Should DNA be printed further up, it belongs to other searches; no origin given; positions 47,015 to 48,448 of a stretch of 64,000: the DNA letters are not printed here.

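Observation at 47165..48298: Rhodanese plus catalytically dead DUSP: an MK-STYX-like pseudophosphatase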

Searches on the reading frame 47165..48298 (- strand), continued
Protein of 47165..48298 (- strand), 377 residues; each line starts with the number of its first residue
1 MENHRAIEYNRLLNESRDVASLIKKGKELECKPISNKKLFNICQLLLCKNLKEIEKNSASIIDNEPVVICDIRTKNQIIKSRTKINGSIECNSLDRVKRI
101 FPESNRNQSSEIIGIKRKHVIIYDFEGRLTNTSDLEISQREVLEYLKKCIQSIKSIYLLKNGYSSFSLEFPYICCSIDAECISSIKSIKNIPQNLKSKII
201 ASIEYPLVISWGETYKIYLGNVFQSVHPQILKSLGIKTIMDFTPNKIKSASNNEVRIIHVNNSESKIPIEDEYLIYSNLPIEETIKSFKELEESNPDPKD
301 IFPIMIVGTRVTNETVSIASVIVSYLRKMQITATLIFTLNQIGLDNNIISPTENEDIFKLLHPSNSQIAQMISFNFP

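Call 36: predict_structure(alignment_id=A2)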
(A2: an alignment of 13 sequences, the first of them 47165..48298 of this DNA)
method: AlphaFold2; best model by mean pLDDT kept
length: 377 residues; sequences in the alignment: 13
mean_pLDDT: 79.4   pTM: 0.80
mean pLDDT of the five models: 79.4, 72.5, 69.9, 62.3, 62.2
residues with pLDDT >= 90: 135; 70-90: 152; 50-70: 53; < 50: 37
segments of 3 or more residues with pLDDT < 50: 1-4, 50-61, 108-111, 264-276
pLDDT, mean of each block of 10 residues (from residue 1): 49 77 85 92 73 44 75 90 85 87 61 70 87 81 91 91 92 66 56 58 76 92 83 90 82 79 49 56 93 94 93 93 93 93 86 85 91 81
secondary structure, 60 per line:
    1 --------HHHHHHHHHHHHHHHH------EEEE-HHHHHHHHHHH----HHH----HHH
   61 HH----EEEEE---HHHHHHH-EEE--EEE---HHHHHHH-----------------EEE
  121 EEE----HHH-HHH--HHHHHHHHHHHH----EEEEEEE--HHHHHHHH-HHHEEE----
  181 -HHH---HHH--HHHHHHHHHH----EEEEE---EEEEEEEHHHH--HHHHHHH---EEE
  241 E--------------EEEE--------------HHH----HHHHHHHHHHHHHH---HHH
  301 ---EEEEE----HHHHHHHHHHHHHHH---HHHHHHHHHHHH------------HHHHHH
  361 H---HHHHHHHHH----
elements in order: H9-24 E31-34 H36-46 H58-62 E67-71 H75-81 E83-85 E88-90 H94-100 E118-123 H137-148 E153-159 H162-169 E174-176 H193-202 E207-211 E215-221 H222-225 H228-234 E238-241 E256-259 H281-294 E304-308 H313-327 H331-342 H355-361 H365-373

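Call 39: fold_search(model_id=the predicted structure, library=pdb)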
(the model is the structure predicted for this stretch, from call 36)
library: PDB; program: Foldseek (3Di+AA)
matches with E <= 10: 978; with E <= 0.001: 69
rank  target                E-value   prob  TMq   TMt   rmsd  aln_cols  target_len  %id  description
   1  9fqr_Xs               4.7e-10  1.00  0.49  0.59   8.2       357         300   14  96-nm repeat of axonemal doublet microtubules from bovine sperm (released 2025-03-26)
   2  9d2f_H                1.3e-09  1.00  0.53  0.67   5.6       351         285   14  3D structure and atomic model of RS3 of mouse respiratory cilia (released 2025-08-13)
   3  6apx_A                2.7e-05  1.00  0.29  0.22  16.9       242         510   11  Crystal structure of human dual specificity phosphatase 1 catalytic domain (C258S) as a maltose binding protein fusion (released 2017-11-01)
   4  6d66_A                3.2e-05  1.00  0.32  0.24  10.9       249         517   12  Crystal structure of the human dual specificity 1 catalytic domain (C258S) as a maltose binding protein fusion in comp (released 2018-09-19)
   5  6d65_C                3.6e-05  1.00  0.29  0.22  13.5       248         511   11  Crystal structure of the human dual specificity phosphatase 1 catalytic domain (C258S) as a maltose binding protein fu (released 2018-09-19)
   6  6d67_A                7.9e-05  1.00  0.33  0.25   9.2       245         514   11  Crystal structure of the human dual specificity phosphatase 1 catalytic domain (C258S) as a maltose binding protein fu (released 2018-09-19)
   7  3ezz_A                9.5e-05  1.00  0.28  0.66   4.8       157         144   11  Crystal Structure of human MKP-2 (released 2009-08-25)
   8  7mof_A                1.3e-04  1.00  0.28  0.61   4.5       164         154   15  Crystal Structure of Arabidopsis thaliana Plant and Fungi Atypical Dual Specificity Phosphatase 1(AtPFA-DSP1 ) Cys150S (released 2022-03-02)
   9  2g6z_B                1.4e-04  1.00  0.27  0.63   5.0       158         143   12  Crystal structure of human DUSP5 (released 2007-01-16)
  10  6d65_A                1.4e-04  1.00  0.29  0.22  12.2       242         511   10  Crystal structure of the human dual specificity phosphatase 1 catalytic domain (C258S) as a maltose binding protein fu (released 2018-09-19)
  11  7mol_B                1.8e-04  1.00  0.27  0.58   6.3       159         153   15  Crystal Structure of Arabidopsis thaliana Plant and Fungi Atypical Dual Specificity Phosphatase 1(AtPFA-DSP1 ) in comp (released 2022-03-02)
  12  4y2e_A                1.9e-04  1.00  0.28  0.67   4.6       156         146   17  Crystal structure of the catalytic domain of human dual-specificity phosphatase 7 (C232S) (released 2015-06-03)
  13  7mog_A                2.1e-04  1.00  0.27  0.57   6.4       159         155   15  Crystal Structure of Arabidopsis thaliana Plant and Fungi Atypical Dual Specificity Phosphatase 1(AtPFA-DSP1 ) Cys150S (released 2022-03-02)
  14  4jmk_A                2.2e-04  1.00  0.28  0.63   4.6       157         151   15  Structure of dusp8 (released 2014-02-26)
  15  4y2e_D                2.3e-04  1.00  0.28  0.67   4.6       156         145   17  Crystal structure of the catalytic domain of human dual-specificity phosphatase 7 (C232S) (released 2015-06-03)
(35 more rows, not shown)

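Call 43: list_cluster_members(proteins=[window:47165-48298:-, P0009, P0010, P0012, P0013])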
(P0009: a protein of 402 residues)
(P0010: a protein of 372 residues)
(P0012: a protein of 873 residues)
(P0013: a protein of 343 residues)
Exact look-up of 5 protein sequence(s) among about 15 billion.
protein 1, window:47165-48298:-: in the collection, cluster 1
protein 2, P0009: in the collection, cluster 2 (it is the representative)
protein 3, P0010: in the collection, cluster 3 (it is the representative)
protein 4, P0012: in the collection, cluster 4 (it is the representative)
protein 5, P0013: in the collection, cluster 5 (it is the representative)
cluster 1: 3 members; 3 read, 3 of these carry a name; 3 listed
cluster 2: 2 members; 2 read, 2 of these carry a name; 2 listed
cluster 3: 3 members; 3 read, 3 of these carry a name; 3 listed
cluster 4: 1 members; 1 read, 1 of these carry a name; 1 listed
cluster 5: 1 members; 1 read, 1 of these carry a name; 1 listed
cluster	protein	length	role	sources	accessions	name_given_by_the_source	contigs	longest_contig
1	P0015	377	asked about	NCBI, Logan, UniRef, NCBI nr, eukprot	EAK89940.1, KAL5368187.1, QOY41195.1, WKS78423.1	dual specificity phosphatase, signal peptide [Cryptosporidium parvum Iowa II] | Dual specificity phosphatase, signal peptide n=2 Tax=Cryptosporidium parvum TaxID=5807 ... | QOY41195.1 hypothetical protein CPATCC_002854 [Cryptosporidium parvum]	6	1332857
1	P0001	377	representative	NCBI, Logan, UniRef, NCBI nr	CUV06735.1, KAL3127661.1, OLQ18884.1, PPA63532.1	unnamed protein product [Cryptosporidium hominis] | Rhodanese domain-containing protein n=2 Tax=Cryptosporidium hominis TaxID=237895 ... | hypothetical protein ChTU502y2012_415g0040 [Cryptosporidium hominis]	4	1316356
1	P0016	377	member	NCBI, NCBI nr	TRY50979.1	Dual specificity phosphatase, signal peptide [Cryptosporidium tyzzeri]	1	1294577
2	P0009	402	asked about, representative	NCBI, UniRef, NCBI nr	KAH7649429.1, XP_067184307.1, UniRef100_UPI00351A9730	hypothetical protein FG379_001055 [Cryptosporidium bovis] | uncharacterized protein n=1 Tax=Cryptosporidium bovis TaxID=310047 RepID=UPI00351A9730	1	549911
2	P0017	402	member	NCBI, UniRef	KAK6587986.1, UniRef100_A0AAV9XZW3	hypothetical protein RS030_71127 [Cryptosporidium xiaoi] | Rhodanese domain-containing protein n=1 Tax=Cryptosporidium xiaoi TaxID=659607 ...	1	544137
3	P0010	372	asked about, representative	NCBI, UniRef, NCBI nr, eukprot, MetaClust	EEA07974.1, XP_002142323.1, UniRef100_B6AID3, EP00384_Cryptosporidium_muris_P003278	uncharacterized protein CMU_031150 [Cryptosporidium muris RN66] | Rhodanese domain-containing protein n=1 Tax=Cryptosporidium muris (strain RN66) ... | XP_002142323.1 hypothetical protein [Cryptosporidium muris RN66]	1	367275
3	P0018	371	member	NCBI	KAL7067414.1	hypothetical protein ACR3K2_21890 [Cryptosporidium serpentis]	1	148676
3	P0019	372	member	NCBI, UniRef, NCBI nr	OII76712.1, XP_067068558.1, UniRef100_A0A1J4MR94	hypothetical protein cand_027330 [Cryptosporidium andersoni] | Rhodanese domain-containing protein n=1 Tax=Cryptosporidium andersoni TaxID=117008 ...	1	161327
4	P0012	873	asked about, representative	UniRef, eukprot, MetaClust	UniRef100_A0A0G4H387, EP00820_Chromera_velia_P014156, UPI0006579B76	Rhodanese domain-containing protein n=1 Tax=Chromera velia CCMP2878 TaxID=1169474 ... | Cvel_24457.t1-p1 / transcript=Cvel_24457.t1 / gene=Cvel_24457 / ... | status=active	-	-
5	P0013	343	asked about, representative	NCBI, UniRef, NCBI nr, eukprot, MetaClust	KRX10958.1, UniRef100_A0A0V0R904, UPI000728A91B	Rhodanese-like domain [Pseudocohnilembus persalinus] | protein-tyrosine-phosphatase n=1 Tax=Pseudocohnilembus persalinus TaxID=266149 ... | KRX10958.1 Rhodanese-like domain [Pseudocohnilembus persalinus]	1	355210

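Call 53: find_encoding_contigs(protein=P0002, flank=6000, max_places=1)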
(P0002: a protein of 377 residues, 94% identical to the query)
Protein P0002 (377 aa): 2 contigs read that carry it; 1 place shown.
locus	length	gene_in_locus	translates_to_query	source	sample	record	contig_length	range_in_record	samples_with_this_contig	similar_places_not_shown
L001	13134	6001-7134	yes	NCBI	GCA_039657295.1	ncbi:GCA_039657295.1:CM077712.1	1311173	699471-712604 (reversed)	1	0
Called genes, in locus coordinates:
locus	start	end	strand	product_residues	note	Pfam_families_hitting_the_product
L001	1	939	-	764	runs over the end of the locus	-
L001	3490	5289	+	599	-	-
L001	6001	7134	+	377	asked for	-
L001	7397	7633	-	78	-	PF12907:zf-met2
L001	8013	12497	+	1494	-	-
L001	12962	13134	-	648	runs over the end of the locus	-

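Call 54: find_encoding_contigs(protein=P0004, flank=6000, max_places=1)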
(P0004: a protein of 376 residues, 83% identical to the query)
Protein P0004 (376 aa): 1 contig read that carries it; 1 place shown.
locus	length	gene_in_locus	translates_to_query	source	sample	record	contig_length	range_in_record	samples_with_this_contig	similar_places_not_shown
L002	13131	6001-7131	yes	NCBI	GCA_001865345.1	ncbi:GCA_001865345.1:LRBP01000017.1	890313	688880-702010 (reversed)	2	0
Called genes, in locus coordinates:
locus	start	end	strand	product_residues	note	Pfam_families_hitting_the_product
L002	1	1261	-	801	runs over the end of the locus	-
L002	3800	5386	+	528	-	-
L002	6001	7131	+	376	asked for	-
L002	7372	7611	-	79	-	PF12907:zf-met2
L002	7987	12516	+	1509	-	-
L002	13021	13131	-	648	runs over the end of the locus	-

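Call 55: find_encoding_contigs(protein=P0008, flank=6000, max_places=1)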
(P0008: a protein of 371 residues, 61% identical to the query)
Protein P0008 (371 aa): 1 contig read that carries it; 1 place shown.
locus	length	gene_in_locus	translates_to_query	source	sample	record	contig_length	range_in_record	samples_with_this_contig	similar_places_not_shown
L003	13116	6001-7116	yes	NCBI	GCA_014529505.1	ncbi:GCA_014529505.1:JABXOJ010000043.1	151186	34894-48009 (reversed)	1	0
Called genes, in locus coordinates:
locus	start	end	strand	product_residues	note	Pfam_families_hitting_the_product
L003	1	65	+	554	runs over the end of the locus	-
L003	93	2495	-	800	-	-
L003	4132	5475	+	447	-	-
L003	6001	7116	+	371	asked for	-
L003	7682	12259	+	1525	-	-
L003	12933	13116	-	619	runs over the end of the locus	-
